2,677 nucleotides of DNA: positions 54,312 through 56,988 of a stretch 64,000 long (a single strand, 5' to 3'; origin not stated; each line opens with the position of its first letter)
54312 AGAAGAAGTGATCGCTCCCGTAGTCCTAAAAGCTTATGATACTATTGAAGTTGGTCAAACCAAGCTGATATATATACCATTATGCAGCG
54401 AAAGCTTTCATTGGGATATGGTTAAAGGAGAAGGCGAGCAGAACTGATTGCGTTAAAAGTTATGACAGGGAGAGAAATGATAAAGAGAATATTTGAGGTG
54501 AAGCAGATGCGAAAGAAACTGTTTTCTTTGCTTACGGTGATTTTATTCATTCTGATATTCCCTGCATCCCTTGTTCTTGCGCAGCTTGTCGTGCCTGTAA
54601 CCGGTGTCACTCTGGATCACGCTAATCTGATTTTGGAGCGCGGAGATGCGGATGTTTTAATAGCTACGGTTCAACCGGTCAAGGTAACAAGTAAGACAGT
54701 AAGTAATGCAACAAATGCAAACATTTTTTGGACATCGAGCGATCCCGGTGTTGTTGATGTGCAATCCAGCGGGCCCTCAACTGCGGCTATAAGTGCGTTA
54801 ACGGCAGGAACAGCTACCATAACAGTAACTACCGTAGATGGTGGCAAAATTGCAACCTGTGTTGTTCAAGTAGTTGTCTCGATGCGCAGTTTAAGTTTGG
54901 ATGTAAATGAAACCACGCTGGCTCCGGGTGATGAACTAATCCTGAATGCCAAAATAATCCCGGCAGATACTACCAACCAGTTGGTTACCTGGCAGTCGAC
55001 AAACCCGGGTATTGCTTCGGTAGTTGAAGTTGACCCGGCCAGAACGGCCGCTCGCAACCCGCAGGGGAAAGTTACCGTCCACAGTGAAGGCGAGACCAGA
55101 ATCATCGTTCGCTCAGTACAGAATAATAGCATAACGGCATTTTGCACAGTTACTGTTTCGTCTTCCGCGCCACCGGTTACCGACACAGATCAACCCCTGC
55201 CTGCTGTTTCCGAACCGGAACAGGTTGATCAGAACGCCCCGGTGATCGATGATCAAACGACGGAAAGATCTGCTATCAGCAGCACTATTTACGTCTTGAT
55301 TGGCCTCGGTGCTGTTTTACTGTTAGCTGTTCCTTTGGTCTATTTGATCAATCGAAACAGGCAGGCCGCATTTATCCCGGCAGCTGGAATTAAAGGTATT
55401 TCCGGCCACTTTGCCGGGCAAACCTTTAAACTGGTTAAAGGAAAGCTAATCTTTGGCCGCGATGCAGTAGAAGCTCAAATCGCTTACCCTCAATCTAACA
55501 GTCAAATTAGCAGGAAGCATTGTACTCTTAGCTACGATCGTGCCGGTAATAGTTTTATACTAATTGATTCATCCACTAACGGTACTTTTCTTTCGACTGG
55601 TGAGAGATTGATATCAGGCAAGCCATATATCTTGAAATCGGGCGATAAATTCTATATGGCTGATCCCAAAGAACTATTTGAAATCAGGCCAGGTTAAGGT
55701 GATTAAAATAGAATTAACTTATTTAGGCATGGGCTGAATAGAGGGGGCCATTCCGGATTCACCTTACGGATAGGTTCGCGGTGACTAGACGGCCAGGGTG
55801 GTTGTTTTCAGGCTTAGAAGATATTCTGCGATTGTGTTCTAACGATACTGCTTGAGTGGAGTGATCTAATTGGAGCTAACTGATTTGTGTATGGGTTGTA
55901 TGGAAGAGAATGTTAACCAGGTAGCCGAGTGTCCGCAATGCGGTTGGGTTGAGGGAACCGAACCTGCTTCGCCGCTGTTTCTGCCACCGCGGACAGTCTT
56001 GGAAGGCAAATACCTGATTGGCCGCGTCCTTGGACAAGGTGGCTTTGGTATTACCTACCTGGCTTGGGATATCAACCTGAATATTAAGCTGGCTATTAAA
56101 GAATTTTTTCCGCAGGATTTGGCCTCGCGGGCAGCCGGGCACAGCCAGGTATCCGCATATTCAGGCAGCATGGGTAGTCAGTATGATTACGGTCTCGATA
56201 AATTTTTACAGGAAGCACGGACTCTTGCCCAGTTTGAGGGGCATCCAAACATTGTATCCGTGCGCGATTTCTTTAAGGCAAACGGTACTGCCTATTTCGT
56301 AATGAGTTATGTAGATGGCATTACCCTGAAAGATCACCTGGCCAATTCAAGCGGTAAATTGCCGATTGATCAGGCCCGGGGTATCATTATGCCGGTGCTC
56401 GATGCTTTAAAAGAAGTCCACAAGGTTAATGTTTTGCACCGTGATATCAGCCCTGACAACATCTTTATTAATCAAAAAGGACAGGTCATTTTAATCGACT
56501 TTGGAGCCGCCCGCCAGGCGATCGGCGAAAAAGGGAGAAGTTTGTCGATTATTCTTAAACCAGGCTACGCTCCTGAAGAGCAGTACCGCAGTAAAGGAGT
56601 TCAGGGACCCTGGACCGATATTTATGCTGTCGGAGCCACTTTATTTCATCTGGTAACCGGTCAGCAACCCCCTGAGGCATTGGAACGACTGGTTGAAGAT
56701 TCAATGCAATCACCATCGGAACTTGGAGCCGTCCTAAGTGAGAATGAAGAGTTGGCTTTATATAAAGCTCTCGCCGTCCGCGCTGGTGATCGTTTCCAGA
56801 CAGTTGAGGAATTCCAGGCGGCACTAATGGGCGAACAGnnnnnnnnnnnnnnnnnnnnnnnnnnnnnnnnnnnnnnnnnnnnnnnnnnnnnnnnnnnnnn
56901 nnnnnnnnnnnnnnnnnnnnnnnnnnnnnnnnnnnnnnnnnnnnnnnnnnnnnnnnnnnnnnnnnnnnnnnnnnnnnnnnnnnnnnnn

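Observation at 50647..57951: Six-gene FHA / PP2C / Hanks-kinase cluster pairing three FHA proteins with three different extracytoplasmic sensor-like domains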

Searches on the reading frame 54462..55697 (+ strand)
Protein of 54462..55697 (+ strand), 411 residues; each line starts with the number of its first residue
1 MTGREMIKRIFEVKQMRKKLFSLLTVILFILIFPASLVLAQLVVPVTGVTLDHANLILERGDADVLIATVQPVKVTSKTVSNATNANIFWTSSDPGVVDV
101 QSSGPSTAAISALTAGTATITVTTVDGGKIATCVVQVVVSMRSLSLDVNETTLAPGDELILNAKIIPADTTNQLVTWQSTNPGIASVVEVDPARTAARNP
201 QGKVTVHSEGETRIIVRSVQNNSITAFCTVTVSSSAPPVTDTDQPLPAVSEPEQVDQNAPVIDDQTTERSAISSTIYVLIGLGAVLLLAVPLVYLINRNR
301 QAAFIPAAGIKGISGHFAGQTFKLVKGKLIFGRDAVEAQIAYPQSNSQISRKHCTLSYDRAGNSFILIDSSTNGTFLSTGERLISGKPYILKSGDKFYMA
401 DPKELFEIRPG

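Call 4: search_protein_families(library=pfam, proteins=[window:54462-55697:+], max_evalue=0.01)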
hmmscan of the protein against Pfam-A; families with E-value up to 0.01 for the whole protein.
window:54462-55697:+ (411 aa): 4 families
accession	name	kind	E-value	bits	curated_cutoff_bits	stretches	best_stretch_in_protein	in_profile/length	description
PF02368.24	Big_2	-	2.8e-14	53.3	22.8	2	143-218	4-68/79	Bacterial Ig-like domain (group 2)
PF00498.31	FHA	-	9.7e-13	48.8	20.7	1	330-398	2-65/67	FHA domain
PF13629.12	T2SS-T3SS_pil_N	-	0.00055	20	23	1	93-137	27-71/72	Pilus formation protein N terminal region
PF16697.10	Yop-YscD_cpl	-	0.0051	17.5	33.2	0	313-378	3-64/94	Inner membrane component of T3SS, cytoplasmic domain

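Call 5: search_protein_families(library=ncbifam, proteins=[window:54462-55697:+], max_evalue=0.01)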
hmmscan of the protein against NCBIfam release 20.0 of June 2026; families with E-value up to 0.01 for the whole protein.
window:54462-55697:+ (411 aa): 1 family
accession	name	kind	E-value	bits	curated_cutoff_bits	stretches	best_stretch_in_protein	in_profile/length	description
TIGR03354.1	VI_FHA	hypoth_equivalog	4.3e-08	33.4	120.25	1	339-398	35-93/420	type VI secretion system-associated FHA domain protein TagH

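Call 7: find_encoding_contigs(protein=window:54462-55697:+, flank=10000, max_places=6)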
Protein window:54462-55697:+ (411 aa): no gene with exactly this product is on record in the collection.
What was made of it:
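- Tried and rejected: The look-up with the longest ORF failed because the real start codon is later (call 7).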

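Call 48: search_protein_families(library=padloc, proteins=[window:54507-55697:+], max_evalue=0.001)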
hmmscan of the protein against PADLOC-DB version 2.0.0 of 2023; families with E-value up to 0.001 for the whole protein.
window:54507-55697:+ (396 aa): 0 families

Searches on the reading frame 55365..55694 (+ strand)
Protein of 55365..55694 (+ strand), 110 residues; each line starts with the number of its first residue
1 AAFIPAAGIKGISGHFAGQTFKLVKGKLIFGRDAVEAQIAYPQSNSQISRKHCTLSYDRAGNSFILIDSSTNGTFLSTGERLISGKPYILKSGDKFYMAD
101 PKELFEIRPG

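Call 8: find_homologous_proteins(query=window:55365-55694:+, max_evalue=0.00001)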
Query seq(110 aa): 2 candidates shared short words with the query, none scored E <= 0.00001.
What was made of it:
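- Tried and rejected: A word-indexed protein search with the 110-residue FHA tail found nothing (call 8).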

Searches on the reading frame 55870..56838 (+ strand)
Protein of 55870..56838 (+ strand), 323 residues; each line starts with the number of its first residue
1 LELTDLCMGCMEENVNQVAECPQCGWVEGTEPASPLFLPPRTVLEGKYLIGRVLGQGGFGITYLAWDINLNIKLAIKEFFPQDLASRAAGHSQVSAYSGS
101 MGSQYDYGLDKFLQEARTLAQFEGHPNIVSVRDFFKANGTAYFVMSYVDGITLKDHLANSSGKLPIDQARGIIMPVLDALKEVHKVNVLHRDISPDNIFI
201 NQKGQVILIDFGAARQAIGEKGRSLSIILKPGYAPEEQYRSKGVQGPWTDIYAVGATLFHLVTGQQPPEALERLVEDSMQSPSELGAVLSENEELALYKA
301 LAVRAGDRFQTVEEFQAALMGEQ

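Call 64: search_solved_structures(query=window:55870-56838:+, max_evalue=1e-10, show_alignments=2)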
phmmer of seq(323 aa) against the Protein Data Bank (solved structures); distinct sequences matched with E-value up to 1e-10: 585 (the best 60 are shown).
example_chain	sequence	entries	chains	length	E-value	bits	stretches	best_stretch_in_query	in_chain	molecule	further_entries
5hnv_A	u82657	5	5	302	2.6e-57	197.8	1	47-317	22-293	PpkA N terminal | PpkA-294 | PpkA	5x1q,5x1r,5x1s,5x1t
1o6y_A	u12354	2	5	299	2e-25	93.1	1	43-319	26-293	SERINE/THREONINE-PROTEIN KINASE PKNB | Probable serine/threonine-protein kinase pknB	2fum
5u94_A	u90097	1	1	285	2e-25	93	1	44-319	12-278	Serine/threonine-protein kinase PknB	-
6b2p_A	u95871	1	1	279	2.5e-25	92.7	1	44-319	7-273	Serine/threonine-protein kinase PknB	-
1mru_A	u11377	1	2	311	3.3e-25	92.3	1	44-320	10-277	Probable serine/threonine-protein kinase pknB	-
9ymt_A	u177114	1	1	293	3.4e-25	92.3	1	109-268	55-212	Serine/Threonine Kinase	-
4eqm_A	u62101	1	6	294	3.4e-25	92.3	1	109-268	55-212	Protein kinase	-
3f69_A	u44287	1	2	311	2e-24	89.7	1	111-320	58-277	Serine/threonine-protein kinase pknB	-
6i2p_A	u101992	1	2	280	2.1e-24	89.7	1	48-319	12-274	Serine/threonine-protein kinase PknB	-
3f61_A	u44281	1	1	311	2.5e-24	89.5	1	111-320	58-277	Serine/threonine-protein kinase pknB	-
3orm_A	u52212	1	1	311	3.2e-24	89.1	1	44-320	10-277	Serine/threonine protein kinase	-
3ori_A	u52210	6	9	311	3.8e-24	88.8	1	111-320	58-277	Serine/threonine protein kinase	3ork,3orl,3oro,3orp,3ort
9ruk_A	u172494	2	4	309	1.8e-20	76.8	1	109-317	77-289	Serine/threonine-protein kinase StkP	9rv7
9ru3_A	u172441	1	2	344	3.1e-20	76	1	109-317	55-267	Serine/threonine-protein kinase StkP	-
9ruj_A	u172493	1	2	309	3.4e-20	75.9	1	109-317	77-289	Serine/threonine-protein kinase StkP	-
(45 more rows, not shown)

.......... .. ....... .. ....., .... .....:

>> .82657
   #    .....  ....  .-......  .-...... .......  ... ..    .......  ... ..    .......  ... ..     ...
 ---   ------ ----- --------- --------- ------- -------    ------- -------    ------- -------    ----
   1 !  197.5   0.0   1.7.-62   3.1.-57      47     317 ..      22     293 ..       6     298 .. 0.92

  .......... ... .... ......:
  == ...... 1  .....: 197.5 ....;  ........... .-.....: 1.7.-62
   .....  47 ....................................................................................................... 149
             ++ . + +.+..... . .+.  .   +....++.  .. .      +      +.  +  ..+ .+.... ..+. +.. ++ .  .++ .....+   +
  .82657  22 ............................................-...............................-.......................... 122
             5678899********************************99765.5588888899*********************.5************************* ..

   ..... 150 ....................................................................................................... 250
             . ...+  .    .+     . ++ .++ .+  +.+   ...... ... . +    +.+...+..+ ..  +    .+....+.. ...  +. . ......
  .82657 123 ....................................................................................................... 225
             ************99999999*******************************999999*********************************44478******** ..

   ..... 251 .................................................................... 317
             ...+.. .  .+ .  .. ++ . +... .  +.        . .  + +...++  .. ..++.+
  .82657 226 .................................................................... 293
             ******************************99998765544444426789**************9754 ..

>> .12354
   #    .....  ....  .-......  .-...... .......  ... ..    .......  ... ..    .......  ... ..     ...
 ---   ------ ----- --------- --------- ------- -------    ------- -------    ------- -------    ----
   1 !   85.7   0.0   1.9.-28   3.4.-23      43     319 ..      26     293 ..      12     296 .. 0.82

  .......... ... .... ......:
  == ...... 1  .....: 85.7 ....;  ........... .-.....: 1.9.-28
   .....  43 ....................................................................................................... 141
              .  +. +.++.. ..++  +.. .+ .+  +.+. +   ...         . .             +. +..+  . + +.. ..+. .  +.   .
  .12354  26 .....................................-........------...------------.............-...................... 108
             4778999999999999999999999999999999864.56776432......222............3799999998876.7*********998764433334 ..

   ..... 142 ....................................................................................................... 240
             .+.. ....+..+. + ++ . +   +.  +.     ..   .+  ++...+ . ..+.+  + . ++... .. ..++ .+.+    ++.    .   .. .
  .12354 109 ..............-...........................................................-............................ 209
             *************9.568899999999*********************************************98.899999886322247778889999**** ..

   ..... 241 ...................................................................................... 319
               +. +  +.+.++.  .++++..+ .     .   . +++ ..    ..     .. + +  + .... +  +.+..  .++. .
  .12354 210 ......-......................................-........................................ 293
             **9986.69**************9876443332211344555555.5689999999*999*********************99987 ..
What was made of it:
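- On T6SS threonine phosphorylation pathway (PpkA/PppA/Fha): Call 64: the best PDB match is PpkA (5hnv), 197.8 bits, E 2.6e-57, over residues 47-317.
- Closest known: Type VI secretion threonine phosphorylation pathway. Same: The kinase domain is the closest solved relative by a wide margin (197.8 bits against 93 for PknB) and shares the HRDIS-x-DN catalytic loop (call 64).
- It shares the HRDIS-x-DN loop and an insert between strand beta-3 and helix C (my reading of the call 64 alignment). The kinase is homologous to PpkA (call 64).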
